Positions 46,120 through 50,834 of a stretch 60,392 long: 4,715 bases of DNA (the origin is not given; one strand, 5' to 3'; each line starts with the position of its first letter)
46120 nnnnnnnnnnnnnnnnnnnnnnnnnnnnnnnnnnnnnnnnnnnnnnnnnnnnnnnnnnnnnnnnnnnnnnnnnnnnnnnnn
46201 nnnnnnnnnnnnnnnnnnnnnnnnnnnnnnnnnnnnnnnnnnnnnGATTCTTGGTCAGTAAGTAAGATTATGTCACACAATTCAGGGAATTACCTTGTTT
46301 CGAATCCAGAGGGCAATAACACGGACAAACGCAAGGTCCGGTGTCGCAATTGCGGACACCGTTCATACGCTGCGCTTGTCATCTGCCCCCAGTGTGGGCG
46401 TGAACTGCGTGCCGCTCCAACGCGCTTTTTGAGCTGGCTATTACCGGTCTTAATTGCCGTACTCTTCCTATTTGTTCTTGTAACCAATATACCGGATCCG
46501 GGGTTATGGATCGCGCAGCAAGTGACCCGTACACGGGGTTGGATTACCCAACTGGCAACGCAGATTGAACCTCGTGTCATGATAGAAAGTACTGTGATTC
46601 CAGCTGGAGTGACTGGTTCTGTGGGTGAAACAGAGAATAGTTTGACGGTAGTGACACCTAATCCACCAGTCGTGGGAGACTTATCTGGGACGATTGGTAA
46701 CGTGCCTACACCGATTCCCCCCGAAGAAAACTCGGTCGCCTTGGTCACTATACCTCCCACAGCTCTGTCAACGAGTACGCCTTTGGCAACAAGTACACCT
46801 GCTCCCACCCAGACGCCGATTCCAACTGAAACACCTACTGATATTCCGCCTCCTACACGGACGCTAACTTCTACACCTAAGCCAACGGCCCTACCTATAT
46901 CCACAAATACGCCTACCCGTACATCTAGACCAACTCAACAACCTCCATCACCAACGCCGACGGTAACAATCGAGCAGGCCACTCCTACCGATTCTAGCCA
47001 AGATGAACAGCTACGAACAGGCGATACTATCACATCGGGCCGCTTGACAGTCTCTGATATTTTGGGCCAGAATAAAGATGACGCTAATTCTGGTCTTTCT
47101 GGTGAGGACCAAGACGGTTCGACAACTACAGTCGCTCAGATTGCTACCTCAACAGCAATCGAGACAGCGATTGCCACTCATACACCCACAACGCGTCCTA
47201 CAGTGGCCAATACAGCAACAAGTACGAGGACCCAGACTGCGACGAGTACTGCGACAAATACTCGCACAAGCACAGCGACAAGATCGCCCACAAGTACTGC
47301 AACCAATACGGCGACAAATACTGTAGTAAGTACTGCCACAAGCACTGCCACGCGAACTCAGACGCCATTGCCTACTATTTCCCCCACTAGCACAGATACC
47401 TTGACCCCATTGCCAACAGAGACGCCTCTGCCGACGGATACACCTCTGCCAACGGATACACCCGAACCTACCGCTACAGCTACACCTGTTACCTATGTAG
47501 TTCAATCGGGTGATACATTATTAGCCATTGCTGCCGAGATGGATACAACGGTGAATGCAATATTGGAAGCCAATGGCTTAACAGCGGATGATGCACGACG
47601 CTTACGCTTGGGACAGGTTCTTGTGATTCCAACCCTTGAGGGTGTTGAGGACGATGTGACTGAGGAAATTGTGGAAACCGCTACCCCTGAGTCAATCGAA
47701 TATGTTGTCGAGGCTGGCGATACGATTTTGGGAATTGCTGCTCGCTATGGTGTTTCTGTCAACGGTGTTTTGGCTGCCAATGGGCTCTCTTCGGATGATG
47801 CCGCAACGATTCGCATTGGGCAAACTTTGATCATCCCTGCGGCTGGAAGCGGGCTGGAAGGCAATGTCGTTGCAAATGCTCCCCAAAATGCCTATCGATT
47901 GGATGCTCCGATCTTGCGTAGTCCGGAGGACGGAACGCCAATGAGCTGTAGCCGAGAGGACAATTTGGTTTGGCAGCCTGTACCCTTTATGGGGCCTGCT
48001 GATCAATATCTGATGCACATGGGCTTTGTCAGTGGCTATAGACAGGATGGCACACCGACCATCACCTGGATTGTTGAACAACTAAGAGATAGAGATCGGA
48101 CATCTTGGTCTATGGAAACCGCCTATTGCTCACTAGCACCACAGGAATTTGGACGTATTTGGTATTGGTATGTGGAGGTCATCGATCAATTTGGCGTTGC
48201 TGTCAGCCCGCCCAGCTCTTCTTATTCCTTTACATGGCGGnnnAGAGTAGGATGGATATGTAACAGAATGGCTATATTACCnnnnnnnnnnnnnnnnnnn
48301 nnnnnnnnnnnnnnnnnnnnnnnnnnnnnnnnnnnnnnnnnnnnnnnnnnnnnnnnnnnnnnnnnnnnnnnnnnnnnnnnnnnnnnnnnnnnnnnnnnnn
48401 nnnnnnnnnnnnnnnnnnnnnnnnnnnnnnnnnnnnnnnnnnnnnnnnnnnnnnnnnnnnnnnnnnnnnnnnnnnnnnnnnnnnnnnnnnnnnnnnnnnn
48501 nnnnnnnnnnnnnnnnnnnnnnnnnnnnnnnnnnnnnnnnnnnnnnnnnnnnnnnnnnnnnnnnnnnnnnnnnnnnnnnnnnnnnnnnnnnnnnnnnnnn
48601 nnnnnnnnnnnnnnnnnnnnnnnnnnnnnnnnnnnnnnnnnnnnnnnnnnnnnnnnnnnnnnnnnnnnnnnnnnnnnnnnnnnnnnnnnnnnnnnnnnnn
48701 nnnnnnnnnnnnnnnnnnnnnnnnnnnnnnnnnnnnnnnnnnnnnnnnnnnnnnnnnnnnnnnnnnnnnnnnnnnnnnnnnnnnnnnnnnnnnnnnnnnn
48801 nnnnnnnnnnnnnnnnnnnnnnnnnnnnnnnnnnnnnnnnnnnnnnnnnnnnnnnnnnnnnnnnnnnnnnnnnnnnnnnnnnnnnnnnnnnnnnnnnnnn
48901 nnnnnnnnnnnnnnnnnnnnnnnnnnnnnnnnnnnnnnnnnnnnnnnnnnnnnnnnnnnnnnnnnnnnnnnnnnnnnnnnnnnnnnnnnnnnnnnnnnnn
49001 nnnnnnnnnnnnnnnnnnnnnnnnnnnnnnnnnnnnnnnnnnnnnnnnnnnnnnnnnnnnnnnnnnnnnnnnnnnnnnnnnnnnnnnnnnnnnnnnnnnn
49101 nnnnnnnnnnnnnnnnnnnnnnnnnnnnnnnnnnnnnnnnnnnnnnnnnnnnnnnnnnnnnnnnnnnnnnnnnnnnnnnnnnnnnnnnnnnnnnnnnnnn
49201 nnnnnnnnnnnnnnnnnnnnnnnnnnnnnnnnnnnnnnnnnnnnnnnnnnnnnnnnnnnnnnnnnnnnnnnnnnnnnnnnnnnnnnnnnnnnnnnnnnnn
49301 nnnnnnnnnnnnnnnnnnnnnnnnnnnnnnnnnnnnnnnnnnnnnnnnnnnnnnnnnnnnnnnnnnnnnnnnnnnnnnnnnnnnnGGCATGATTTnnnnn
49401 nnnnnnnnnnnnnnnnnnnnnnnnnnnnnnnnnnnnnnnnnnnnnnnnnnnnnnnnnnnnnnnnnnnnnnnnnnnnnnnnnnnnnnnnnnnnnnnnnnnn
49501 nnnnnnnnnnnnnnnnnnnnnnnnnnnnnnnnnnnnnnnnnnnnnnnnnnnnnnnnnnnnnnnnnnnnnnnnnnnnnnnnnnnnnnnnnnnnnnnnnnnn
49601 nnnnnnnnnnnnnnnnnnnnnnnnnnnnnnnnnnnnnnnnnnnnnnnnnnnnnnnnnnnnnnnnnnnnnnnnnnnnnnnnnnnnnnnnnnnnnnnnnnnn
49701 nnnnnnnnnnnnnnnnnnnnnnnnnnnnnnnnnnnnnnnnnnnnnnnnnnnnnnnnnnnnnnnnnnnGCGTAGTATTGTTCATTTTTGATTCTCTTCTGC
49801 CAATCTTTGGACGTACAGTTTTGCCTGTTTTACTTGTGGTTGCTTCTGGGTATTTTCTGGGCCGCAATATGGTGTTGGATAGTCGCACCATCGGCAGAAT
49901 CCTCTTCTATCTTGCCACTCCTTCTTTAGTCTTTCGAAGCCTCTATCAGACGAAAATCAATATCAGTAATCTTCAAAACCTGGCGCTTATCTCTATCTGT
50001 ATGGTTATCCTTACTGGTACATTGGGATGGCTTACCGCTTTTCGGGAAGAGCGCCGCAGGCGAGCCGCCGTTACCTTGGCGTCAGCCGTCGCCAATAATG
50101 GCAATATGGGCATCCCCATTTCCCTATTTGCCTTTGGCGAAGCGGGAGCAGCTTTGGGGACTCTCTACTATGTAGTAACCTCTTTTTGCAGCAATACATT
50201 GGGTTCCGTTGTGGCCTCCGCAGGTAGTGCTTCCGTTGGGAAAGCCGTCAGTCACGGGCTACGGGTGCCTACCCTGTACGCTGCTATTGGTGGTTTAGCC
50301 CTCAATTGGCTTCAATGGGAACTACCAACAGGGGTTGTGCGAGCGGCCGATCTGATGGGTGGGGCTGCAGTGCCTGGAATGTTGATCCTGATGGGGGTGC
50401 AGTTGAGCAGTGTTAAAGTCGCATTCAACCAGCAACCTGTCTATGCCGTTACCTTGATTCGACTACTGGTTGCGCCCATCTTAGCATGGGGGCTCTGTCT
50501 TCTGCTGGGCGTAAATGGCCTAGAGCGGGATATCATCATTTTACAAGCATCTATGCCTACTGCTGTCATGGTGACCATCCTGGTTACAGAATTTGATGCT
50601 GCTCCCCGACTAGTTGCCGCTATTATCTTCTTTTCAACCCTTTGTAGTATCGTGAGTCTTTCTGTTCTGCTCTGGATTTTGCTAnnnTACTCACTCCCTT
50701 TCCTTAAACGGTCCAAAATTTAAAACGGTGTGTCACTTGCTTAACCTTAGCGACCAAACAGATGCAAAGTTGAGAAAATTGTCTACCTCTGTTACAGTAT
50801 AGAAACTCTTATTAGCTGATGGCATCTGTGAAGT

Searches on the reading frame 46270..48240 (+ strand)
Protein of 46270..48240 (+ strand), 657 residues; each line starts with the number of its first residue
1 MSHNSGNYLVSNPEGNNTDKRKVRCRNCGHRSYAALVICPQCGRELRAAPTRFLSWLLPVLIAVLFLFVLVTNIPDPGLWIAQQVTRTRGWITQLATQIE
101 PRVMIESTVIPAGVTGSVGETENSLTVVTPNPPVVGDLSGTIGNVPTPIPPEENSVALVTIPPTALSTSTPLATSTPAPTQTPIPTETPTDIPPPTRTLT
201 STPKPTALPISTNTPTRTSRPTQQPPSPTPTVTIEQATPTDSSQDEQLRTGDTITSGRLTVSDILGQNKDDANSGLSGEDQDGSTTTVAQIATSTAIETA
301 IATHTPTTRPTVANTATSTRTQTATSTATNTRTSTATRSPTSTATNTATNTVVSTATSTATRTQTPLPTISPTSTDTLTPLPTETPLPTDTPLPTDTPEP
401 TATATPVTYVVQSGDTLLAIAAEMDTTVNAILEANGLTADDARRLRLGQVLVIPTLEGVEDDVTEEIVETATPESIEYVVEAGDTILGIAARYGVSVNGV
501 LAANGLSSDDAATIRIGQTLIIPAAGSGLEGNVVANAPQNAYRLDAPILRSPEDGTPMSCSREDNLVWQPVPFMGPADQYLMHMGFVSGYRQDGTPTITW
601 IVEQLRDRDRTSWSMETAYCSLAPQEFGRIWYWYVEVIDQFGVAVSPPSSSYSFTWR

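Call 50: search_protein_families(library=pfam, proteins=[window:46270-48240:+], max_evalue=0.00001)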
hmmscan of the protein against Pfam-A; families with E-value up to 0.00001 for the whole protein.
window:46270-48240:+ (657 aa): 3 families
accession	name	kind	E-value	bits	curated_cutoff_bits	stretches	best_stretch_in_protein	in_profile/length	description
PF01476.26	LysM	-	7.3e-27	93.5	20.9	2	409-454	1-43/43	LysM domain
PF23473.1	LysM3_LYK4_5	-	1.7e-13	50.8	29.3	1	478-522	5-46/48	LYK4/5 LysM3 domain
PF23462.1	LysM3_NFP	-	3.1e-06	28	28.1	0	407-436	3-32/48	NFP LysM3 domain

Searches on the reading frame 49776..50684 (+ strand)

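Call 50: search_protein_families(library=pfam, proteins=[window:49776-50684:+], max_evalue=0.00001)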
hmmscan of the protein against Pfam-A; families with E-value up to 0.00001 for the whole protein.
window:49776-50684:+ (303 aa): 1 family
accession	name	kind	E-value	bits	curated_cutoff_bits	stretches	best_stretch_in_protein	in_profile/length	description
PF03547.23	Mem_trans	-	2.9e-30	105.5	25.7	1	14-298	5-342/343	Membrane transport protein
